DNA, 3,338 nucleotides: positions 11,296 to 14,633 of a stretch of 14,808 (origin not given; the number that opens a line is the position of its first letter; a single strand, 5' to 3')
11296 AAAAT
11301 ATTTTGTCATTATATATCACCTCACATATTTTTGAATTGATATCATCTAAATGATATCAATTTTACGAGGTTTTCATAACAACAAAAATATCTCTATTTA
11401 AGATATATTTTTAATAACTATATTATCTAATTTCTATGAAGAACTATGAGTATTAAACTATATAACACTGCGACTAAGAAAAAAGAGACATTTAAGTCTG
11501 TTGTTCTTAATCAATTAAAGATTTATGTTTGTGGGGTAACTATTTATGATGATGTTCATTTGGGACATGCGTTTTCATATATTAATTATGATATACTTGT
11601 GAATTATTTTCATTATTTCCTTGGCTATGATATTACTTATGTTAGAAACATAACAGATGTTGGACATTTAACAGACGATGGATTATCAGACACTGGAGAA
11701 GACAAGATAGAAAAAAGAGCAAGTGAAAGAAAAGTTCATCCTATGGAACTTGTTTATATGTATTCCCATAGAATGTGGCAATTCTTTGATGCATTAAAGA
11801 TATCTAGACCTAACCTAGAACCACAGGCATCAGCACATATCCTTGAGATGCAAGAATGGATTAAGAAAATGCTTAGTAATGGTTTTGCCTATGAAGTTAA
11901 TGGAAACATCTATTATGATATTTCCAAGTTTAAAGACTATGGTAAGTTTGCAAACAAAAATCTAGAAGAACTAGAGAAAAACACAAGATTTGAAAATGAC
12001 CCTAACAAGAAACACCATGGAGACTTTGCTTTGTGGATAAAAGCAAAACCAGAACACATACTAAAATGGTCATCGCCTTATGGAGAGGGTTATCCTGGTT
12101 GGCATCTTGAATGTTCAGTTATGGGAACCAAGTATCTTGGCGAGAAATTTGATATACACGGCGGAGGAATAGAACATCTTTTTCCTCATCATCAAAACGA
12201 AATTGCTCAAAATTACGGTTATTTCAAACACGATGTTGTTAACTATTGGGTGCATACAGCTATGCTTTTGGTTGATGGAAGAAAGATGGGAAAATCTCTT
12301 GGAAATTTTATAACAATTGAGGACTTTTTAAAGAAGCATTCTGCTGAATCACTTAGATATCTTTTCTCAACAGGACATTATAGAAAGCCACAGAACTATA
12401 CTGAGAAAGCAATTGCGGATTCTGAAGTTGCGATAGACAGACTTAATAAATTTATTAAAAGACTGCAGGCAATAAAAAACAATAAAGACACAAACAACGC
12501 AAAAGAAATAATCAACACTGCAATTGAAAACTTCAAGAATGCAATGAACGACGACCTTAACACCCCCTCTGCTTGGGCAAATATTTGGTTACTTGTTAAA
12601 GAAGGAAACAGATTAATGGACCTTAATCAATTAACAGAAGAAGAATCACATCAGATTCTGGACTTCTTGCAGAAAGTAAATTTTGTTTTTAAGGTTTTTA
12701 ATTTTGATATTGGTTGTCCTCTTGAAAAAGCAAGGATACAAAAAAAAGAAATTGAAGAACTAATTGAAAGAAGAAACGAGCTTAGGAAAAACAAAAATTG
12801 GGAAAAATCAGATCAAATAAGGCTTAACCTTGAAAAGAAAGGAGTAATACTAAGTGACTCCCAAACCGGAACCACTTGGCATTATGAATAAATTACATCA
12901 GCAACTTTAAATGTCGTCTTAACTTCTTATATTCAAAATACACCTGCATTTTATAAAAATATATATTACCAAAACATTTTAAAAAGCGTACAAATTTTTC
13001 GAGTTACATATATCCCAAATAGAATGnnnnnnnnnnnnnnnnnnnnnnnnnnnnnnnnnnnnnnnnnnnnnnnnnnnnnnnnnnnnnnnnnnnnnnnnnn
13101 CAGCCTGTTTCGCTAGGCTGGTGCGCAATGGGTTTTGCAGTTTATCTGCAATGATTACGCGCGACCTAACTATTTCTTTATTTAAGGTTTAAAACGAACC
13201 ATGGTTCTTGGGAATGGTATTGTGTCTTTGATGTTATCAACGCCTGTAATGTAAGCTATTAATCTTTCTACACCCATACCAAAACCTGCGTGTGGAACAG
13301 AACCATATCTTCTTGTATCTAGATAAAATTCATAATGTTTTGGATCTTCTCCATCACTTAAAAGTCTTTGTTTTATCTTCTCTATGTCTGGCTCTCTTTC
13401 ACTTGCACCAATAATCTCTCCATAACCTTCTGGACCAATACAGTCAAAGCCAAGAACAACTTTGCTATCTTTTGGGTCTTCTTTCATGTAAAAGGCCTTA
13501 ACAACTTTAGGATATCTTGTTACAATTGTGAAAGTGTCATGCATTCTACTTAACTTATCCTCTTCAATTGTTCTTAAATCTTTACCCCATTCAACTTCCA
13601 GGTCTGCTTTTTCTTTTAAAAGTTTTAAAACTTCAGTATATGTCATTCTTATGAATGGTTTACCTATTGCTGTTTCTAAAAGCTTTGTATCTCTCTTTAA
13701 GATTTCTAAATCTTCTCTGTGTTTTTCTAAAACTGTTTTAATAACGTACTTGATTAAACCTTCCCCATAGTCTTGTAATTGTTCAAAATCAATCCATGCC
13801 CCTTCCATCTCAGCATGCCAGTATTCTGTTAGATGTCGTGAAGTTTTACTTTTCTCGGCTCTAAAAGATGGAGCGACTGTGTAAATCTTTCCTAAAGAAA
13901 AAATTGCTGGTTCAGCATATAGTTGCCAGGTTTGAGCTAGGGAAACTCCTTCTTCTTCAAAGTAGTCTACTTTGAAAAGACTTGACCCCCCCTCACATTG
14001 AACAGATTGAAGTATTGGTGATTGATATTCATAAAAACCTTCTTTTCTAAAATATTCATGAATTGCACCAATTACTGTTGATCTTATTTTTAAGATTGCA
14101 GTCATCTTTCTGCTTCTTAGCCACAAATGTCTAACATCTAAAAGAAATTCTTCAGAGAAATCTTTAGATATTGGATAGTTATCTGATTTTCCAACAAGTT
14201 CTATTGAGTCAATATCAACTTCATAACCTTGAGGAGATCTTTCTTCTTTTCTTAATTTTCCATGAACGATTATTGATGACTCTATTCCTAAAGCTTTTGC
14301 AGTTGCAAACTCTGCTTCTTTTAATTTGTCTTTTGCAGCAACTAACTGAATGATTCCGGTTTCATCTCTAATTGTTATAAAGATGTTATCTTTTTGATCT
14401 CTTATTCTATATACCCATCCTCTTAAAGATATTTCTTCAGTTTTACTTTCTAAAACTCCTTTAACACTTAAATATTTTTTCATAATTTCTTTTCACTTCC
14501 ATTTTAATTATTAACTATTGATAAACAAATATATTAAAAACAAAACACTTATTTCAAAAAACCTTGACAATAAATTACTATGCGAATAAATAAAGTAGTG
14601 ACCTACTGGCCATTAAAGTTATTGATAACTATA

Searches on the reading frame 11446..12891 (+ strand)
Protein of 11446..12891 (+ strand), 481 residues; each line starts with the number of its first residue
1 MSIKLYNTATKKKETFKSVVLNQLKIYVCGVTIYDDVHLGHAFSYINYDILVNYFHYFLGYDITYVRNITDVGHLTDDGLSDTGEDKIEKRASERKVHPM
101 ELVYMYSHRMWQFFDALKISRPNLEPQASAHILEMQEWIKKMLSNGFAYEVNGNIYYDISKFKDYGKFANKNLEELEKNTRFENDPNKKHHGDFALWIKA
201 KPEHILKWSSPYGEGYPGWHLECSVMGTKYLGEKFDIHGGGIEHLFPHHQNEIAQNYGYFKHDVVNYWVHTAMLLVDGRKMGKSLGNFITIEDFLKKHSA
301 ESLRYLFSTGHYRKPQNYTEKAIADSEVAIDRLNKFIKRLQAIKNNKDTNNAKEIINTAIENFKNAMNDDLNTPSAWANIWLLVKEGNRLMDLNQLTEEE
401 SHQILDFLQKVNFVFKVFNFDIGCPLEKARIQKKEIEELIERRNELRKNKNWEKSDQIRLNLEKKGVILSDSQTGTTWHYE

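Call 72: search_protein_families(library=pfam, proteins=[window:11446-12891:+], max_evalue=0.001)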
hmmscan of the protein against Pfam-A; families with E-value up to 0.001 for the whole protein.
window:11446-12891:+ (481 aa): 6 families
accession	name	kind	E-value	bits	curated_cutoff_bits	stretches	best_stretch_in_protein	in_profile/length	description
PF01406.26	tRNA-synt_1e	-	3.1e-100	335.9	27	1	17-326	3-299/301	tRNA synthetases class I (C) catalytic domain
PF09334.17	tRNA-synt_1g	-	3.1e-12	46.4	20.1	2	35-161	12-126/391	tRNA synthetases class I (M)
PF09190.17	DALR_2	-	3.2e-08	34.4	22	1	362-418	1-56/57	DALR domain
PF00133.28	tRNA-synt_1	-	4.6e-06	26.1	22.7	1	269-311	364-406/414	tRNA synthetases class I (I, L, M and V)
PF23493.1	CysS_C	-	0.00013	22.5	23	1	434-478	6-50/51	Cysteinyl-tRNA ligase anticodon binding domain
PF01921.24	tRNA-synt_1f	-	0.00018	21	27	1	273-353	275-351/360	tRNA synthetases class I (K)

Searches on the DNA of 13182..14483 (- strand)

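Call 68: search_rna_families(sources=[L064, L084, L087, L089, L090, L093, L096], threshold=gathering)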
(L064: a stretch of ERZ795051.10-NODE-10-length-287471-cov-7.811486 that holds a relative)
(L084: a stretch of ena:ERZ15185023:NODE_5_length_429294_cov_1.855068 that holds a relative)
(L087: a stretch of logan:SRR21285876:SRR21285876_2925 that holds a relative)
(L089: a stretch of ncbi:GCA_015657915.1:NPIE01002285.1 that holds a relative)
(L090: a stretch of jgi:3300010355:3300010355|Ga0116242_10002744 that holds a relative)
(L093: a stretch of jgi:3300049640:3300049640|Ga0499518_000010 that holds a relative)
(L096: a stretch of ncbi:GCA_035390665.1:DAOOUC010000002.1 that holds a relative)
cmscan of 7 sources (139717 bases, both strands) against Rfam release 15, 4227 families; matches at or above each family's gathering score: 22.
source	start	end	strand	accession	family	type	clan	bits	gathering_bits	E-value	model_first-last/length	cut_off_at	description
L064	12599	13125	+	RF01959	SSU_rRNA_archaea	Gene; rRNA;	CL00111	432.4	50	2.9e-124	1-511/1478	3'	Archaeal small subunit ribosomal RNA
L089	11320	11392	+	RF00005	tRNA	Gene; tRNA;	CL00001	74.1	29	5.1e-14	1-71/71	no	tRNA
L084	11416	11488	+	RF00005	tRNA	Gene; tRNA;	CL00001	74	29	5.3e-14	1-71/71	no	tRNA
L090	41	113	+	RF00005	tRNA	Gene; tRNA;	CL00001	74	29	5.3e-14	1-71/71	no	tRNA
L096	941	1013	+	RF00005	tRNA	Gene; tRNA;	CL00001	74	29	5.3e-14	1-71/71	no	tRNA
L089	3963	4038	+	RF00005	tRNA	Gene; tRNA;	CL00001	68.7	29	1.5e-12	1-71/71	no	tRNA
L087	6931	7005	+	RF00005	tRNA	Gene; tRNA;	CL00001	68.4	29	1.9e-12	1-71/71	no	tRNA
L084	5226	5300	+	RF00005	tRNA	Gene; tRNA;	CL00001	68.3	29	1.9e-12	1-71/71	no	tRNA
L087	21165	21237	+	RF00005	tRNA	Gene; tRNA;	CL00001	66.3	29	7.1e-12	1-71/71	no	tRNA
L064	3286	3357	+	RF00005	tRNA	Gene; tRNA;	CL00001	66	29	8.6e-12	1-71/71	no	tRNA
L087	1314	1388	+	RF00005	tRNA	Gene; tRNA;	CL00001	65.4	29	1.2e-11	1-71/71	no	tRNA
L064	11078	11151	+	RF00005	tRNA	Gene; tRNA;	CL00001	65.3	29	1.4e-11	1-71/71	no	tRNA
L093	12290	12362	+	RF00005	tRNA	Gene; tRNA;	CL00001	65.1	29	1.5e-11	1-71/71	no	tRNA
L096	12312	12384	+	RF00005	tRNA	Gene; tRNA;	CL00001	65.1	29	1.5e-11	1-71/71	no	tRNA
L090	12286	12358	+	RF00005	tRNA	Gene; tRNA;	CL00001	63.8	29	3.4e-11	1-71/71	no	tRNA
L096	15066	15137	+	RF00005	tRNA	Gene; tRNA;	CL00001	61.8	29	1.2e-10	1-71/71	no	tRNA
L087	1196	1268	+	RF00005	tRNA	Gene; tRNA;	CL00001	59.8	29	4.3e-10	1-71/71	no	tRNA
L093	15018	15089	+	RF00005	tRNA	Gene; tRNA;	CL00001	59.6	29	5e-10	1-71/71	no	tRNA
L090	15137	15208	+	RF00005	tRNA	Gene; tRNA;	CL00001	59.2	29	6.3e-10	1-71/71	no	tRNA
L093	12388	12469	+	RF00005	tRNA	Gene; tRNA;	CL00001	58.1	29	1.3e-09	1-71/71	no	tRNA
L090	12505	12586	+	RF00005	tRNA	Gene; tRNA;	CL00001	57.5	29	1.9e-09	1-71/71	no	tRNA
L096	12476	12557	+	RF00005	tRNA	Gene; tRNA;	CL00001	51.2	29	9.9e-08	1-71/71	no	tRNA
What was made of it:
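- On Any Rfam 15 family (including hammerhead, twister, pistol, hatchet, HDV-like, riboswitches): Gathering search of 7 related loci finds only tRNAs and SSU rRNA (call 68).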
